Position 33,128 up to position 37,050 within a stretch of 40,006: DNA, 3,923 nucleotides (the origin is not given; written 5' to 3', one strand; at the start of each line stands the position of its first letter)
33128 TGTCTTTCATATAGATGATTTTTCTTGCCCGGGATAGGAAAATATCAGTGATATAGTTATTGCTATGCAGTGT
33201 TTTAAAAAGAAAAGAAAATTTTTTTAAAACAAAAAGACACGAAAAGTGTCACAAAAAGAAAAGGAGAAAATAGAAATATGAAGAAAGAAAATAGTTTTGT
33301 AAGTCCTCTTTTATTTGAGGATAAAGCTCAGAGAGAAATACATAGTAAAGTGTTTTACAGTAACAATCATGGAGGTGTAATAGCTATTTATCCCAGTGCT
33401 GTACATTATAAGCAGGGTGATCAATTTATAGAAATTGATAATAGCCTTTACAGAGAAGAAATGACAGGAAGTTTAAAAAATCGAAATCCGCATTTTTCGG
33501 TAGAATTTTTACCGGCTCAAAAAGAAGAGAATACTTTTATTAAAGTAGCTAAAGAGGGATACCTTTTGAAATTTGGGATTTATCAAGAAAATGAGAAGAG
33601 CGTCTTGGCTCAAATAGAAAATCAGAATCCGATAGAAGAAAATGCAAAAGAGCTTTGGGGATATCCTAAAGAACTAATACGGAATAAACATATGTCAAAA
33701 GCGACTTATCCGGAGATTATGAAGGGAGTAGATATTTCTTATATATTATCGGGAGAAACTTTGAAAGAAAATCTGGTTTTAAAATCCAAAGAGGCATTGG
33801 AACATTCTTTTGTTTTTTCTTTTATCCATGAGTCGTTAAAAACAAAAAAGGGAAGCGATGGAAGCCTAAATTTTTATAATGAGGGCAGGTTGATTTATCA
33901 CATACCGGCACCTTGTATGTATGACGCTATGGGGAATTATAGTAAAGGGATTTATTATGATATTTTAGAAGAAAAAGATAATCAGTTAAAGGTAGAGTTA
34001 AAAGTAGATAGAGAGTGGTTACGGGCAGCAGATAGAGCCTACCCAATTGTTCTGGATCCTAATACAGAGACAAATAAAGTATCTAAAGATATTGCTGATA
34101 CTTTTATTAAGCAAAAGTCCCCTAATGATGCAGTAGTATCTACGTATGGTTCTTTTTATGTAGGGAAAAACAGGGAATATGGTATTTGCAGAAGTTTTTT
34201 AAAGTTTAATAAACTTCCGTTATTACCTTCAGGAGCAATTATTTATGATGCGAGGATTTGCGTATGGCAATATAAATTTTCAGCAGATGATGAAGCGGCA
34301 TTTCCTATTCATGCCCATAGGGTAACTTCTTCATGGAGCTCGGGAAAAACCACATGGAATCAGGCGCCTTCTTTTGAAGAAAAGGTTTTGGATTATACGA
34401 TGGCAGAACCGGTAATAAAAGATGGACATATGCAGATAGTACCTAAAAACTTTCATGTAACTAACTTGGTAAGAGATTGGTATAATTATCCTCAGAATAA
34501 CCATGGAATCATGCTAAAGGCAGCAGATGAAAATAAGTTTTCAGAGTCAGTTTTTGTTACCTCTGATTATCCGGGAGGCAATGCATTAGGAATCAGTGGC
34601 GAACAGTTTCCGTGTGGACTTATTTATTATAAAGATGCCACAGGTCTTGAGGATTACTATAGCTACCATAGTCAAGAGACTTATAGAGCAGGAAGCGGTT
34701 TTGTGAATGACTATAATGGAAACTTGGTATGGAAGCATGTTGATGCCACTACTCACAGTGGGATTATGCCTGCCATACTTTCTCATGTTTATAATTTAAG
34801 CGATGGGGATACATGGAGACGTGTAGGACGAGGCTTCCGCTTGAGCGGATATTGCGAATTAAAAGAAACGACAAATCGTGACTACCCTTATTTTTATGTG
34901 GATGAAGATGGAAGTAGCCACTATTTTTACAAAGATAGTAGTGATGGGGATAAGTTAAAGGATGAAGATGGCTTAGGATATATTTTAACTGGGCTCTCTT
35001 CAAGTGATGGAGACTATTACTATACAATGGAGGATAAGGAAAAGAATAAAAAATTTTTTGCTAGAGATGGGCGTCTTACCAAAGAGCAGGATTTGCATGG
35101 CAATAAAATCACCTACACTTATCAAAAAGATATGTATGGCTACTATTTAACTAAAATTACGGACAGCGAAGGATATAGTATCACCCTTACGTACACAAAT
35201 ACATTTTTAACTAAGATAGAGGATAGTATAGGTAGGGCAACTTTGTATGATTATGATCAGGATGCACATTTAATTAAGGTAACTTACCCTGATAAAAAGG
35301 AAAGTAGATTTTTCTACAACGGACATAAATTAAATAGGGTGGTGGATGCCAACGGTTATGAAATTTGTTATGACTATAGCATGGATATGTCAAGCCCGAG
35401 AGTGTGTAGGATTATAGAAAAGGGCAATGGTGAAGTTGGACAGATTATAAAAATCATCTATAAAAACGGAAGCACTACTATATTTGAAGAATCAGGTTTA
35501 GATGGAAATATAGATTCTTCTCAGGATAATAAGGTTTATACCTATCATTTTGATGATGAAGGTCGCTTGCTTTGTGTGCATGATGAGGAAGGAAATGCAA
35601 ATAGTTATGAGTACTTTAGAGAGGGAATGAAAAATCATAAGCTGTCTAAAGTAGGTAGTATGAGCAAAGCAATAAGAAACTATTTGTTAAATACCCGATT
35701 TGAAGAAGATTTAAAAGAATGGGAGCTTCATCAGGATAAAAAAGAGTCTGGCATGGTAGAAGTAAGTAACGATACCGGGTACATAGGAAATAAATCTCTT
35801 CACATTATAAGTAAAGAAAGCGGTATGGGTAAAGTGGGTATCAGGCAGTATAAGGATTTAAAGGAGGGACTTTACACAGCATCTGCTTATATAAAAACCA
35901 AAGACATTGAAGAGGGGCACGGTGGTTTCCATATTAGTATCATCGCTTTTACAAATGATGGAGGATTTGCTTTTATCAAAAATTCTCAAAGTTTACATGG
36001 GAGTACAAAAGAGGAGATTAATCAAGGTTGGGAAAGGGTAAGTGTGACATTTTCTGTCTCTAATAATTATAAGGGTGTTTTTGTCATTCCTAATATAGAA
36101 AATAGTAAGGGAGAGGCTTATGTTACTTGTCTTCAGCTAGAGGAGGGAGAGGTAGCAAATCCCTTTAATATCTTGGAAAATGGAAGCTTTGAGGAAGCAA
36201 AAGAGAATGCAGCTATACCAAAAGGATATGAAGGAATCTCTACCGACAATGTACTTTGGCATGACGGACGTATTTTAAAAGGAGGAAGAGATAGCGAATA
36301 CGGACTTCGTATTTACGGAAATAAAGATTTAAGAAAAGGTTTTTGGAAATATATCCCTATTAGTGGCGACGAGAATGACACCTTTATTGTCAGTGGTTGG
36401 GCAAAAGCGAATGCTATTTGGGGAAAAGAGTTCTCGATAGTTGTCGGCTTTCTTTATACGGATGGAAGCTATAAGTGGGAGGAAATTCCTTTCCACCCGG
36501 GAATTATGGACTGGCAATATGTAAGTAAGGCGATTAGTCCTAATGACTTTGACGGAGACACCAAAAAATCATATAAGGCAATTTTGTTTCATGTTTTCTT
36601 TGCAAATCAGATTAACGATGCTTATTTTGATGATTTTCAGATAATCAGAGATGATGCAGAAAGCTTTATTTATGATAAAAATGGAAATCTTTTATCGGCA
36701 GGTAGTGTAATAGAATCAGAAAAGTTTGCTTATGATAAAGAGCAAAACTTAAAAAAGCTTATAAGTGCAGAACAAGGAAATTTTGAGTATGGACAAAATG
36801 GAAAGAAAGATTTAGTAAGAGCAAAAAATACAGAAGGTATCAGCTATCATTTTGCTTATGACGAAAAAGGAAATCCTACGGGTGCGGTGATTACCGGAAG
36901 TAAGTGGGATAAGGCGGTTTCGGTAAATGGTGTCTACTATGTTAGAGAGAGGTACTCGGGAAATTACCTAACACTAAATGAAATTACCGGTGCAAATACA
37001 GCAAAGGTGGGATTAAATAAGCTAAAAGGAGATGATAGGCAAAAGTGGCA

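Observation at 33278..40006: A giant ORF of at least 2243 codons, absent from the ORF track, encodes an RHS/YD polymorphic toxin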

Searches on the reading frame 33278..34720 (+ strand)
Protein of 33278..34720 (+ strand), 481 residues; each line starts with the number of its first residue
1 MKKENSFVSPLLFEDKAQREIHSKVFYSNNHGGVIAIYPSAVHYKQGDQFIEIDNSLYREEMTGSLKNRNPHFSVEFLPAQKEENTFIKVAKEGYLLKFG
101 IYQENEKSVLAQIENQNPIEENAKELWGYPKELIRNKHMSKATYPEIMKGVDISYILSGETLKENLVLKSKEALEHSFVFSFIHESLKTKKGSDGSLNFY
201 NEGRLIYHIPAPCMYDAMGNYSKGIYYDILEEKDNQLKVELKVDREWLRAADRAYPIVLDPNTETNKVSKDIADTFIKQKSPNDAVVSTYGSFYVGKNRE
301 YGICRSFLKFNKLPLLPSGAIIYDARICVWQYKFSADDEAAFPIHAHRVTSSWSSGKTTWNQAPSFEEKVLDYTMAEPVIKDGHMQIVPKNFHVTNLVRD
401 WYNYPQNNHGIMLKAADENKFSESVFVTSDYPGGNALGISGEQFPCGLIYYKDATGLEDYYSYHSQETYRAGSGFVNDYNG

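Call 72: find_related_loci(query=A4, collection=genome_contigs, flank=10000)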
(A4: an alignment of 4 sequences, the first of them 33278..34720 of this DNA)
Query A4 (481 aa) in genome_contigs; peptide patterns used: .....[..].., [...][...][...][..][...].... (x = any residue, [..] = any of these).
244 stretches matched a pattern; 107 encode a relative of the query (tblastn E <= 1e-3); the best 80 are kept; 78 distinct loci.
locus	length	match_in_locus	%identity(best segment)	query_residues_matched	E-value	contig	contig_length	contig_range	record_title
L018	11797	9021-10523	44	11-481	4e-129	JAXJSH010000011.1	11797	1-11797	MAG: Lachnospiraceae bacterium isolate DOME_MAG_3694 3694_C0234_k141_18870, whole genome shotgun sequence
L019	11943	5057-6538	43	9-481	1e-128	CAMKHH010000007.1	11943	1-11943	MAG: uncultured Eubacterium sp. isolate SRR12377477_bin.2_metawrap_v1.3_MAG genome assembly, contig: SRR12377477_1103, w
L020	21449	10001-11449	43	9-481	2e-128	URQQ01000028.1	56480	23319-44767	uncultured Lachnospiraceae bacterium isolate UMGS1251 genome assembly, contig: NODE_628_length_56480_cov_4.739885, whole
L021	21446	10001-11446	41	9-481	1e-119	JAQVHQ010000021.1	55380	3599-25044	MAG: Lachnospiraceae bacterium isolate STE_209 NODE_977_length_55380_cov_49.514072_Sandtown_E, whole genome shotgun sequ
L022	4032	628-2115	39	11-481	6e-115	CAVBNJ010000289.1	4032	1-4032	bacterium isolate H07665-L1_cleanbin_000010 genome assembly, contig: Spades_H07665-L1_contig_5117, whole genome shotgun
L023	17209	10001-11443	40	9-481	3e-113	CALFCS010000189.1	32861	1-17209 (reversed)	MAG TPA_asm: uncultured Lachnospiraceae bacterium isolate SRR2857969_bin.89_CONCOCT_v1.1_MAG genome assembly, contig: ER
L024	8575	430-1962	38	11-481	1e-109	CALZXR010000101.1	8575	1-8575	MAG: uncultured Lachnospiraceae bacterium isolate SRR5240736_bin.5_metaWRAP_v1.3_MAG genome assembly, contig: ERZ9450621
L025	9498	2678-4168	38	9-481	6e-105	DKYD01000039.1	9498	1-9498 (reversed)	MAG TPA_asm: Lachnospiraceae bacterium UBA7109 UBA7109_contig_30389, whole genome shotgun sequence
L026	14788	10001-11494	38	11-481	6e-104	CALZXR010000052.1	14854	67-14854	MAG: uncultured Lachnospiraceae bacterium isolate SRR5240736_bin.5_metaWRAP_v1.3_MAG genome assembly, contig: ERZ9450621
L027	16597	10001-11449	38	12-481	7e-102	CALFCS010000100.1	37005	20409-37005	MAG TPA_asm: uncultured Lachnospiraceae bacterium isolate SRR2857969_bin.89_CONCOCT_v1.1_MAG genome assembly, contig: ER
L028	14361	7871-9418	34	18-481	3e-92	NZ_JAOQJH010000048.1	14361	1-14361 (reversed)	Anthropogastromicrobium aceti strain H6_35 .14207_7_90.48, whole genome shotgun sequence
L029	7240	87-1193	40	109-481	6e-91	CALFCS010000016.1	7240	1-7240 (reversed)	MAG TPA_asm: uncultured Lachnospiraceae bacterium isolate SRR2857969_bin.89_CONCOCT_v1.1_MAG genome assembly, contig: ER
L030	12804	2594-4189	33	11-481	2e-90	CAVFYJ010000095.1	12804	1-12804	Acetatifactor sp. isolate G02614-L1_cleanbin_000024 genome assembly, contig: Spades_G02614-L1_contig_2033, whole genome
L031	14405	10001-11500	35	18-481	1e-87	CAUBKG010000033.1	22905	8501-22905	MAG TPA_asm: uncultured Clostridia bacterium isolate SRR22541660_bin.15_MetaWRAP_v1.3_MAG genome assembly, contig: ERZ18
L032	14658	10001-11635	32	11-481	4e-85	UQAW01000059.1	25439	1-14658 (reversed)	uncultured Lachnospiraceae bacterium isolate UMGS96 genome assembly, contig: NODE_136_length_25439_cov_7.56622, whole ge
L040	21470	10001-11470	40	18-481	9e-116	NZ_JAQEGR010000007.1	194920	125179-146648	Fusicatenibacter saccharivorans strain AM67-22ACA AM67-22ACA.Scaf7, whole genome shotgun sequence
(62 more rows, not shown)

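Call 76: search_protein_families(library=pfam, proteins=[L028:6560-7291:+, L030:1340-1996:+, L028:7299-7733:+, L032:9536-9967:+, L040:17578-18003:+, L040:18000-18719:+, L040:17003-17488:+, L032:8256-8810:-, L028:6168-6401:+, L028:774-3974:+], max_evalue=0.001)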
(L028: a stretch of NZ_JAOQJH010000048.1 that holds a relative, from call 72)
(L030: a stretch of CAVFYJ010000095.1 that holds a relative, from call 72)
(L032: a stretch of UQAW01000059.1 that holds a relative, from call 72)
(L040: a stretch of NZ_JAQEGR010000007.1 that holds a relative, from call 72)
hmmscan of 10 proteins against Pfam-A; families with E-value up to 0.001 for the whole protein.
L028:6560-7291:+ (243 aa): 1 family
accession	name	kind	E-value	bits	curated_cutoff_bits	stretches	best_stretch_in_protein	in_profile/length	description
PF07486.17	Hydrolase_2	-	0.00037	21.5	27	1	51-155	2-99/100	Cell Wall Hydrolase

L030:1340-1996:+ (218 aa): 0 families

L028:7299-7733:+ (144 aa): 1 family
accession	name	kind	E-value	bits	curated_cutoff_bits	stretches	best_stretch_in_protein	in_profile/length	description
PF05105.17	Phage_holin_4_1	-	8.3e-30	103.7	22.2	1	1-107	13-115/116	Bacteriophage holin family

L032:9536-9967:+ (143 aa): 1 family
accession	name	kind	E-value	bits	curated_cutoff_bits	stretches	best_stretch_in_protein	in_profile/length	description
PF05105.17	Phage_holin_4_1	-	2.8e-33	114.9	22.2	1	16-132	3-115/116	Bacteriophage holin family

L040:17578-18003:+ (141 aa): 1 family
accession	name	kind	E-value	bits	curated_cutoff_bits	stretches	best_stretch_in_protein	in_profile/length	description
PF05105.17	Phage_holin_4_1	-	1.3e-33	115.9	22.2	1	17-135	2-115/116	Bacteriophage holin family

L040:18000-18719:+ (239 aa): 2 families
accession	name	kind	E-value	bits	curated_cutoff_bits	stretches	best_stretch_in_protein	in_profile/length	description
PF01510.30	Amidase_2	-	6.3e-18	65.8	26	1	17-145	3-130/131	N-acetylmuramoyl-L-alanine amidase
PF08239.17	SH3_3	-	0.00029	21.4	27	1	183-226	2-48/54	Bacterial SH3 domain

L040:17003-17488:+ (161 aa): 0 families

L032:8256-8810:- (184 aa): 1 family
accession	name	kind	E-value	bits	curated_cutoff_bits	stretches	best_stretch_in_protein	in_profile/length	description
PF06114.19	Peptidase_M78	-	1.8e-12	47.6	22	1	66-144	27-119/123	IrrE N-terminal-like domain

L028:6168-6401:+ (77 aa): 6 families
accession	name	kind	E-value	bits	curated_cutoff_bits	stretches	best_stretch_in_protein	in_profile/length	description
PF01381.28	HTH_3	-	2e-12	47.4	23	1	16-69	1-55/55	Helix-turn-helix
PF13560.12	HTH_31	-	1.4e-10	41.8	27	1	13-66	3-58/64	Helix-turn-helix domain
PF13443.12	HTH_26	-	5.5e-08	33.4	22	1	15-73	1-61/63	Cro/C1-type HTH DNA-binding domain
PF12844.13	HTH_19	-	0.00035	20.9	30.2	1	14-69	2-58/64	Helix-turn-helix domain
PF07022.19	Phage_CI_repr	-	0.00043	21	22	1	26-75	14-63/65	Bacteriophage CI repressor helix-turn-helix domain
PF16704.10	Rab_bind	-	0.00048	20.5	27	1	8-49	21-62/66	Rab binding domain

L028:774-3974:+ (1066 aa): 5 families
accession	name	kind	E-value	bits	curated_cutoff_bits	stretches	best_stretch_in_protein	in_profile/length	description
PF08239.17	SH3_3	-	7.3e-50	167.4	27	6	661-715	2-53/54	Bacterial SH3 domain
PF13457.12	GW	-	7.7e-09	36.6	21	0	429-474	25-69/76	GW (Gly-Tryp) dipeptide domain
PF06347.19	SH3_4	-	4e-07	30.1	24.1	0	660-715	3-54/56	Bacterial SH3 domain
PF21015.2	Ybfg_C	-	8.6e-05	22.9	27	1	889-993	30-140/148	Ybfg C-terminal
PF00877.26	NLPC_P60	-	0.00037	20.9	23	0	62-137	14-88/105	NlpC/P60 family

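Call 89: find_related_loci(query=A4, collection=viral_contigs, flank=10000)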
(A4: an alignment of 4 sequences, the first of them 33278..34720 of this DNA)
Query A4 (481 aa) in viral_contigs; peptide patterns used: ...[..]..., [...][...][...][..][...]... (x = any residue, [..] = any of these).
372 stretches matched a pattern; 1 encode a relative of the query (tblastn E <= 1e-3); 1 distinct loci.
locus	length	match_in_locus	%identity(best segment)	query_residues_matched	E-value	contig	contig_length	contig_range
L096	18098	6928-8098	24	9-426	4e-12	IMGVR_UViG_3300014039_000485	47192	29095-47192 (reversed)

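Call 90: search_dna_similar(query=window:33278-34720:+, collection=phages, mode=protein, max_rows=10)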
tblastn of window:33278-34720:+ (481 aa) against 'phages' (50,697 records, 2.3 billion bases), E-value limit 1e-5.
Records with a match: 4; places in all: 4; records where one place covers at least 80% of the query: 1.
Best place of each record, by identity: <60% 4.
By first word of the organism name: Bacteriophage 3; Streptococcus 1.
By host as written in the record: - 3; Streptococcus suis 1.
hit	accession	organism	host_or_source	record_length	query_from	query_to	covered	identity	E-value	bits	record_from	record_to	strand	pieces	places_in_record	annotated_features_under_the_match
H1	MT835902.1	Bacteriophage sp.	human fecal samples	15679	131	481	73%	28.1%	8e-31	132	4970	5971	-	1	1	record has no annotation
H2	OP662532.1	Streptococcus phage YS34-rum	Streptococcus suis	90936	51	449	83%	22.0%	1e-6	57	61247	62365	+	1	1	hypothetical protein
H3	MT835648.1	Bacteriophage sp.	human fecal samples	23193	144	425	59%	26.1%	3e-12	75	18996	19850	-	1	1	record has no annotation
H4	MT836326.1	Bacteriophage sp.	human fecal samples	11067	14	308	61%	24.5%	2e-9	66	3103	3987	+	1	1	record has no annotation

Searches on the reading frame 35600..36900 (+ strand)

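Call 20: search_protein_families(library=pfam, proteins=[window:35600-36900:+], max_evalue=0.1)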
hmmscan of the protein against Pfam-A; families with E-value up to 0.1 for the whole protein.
window:35600-36900:+ (433 aa): 1 family
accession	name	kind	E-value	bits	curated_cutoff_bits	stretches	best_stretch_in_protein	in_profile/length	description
PF05593.20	RHS_repeat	-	0.0013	19.5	22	0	404-429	6-31/38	RHS Repeat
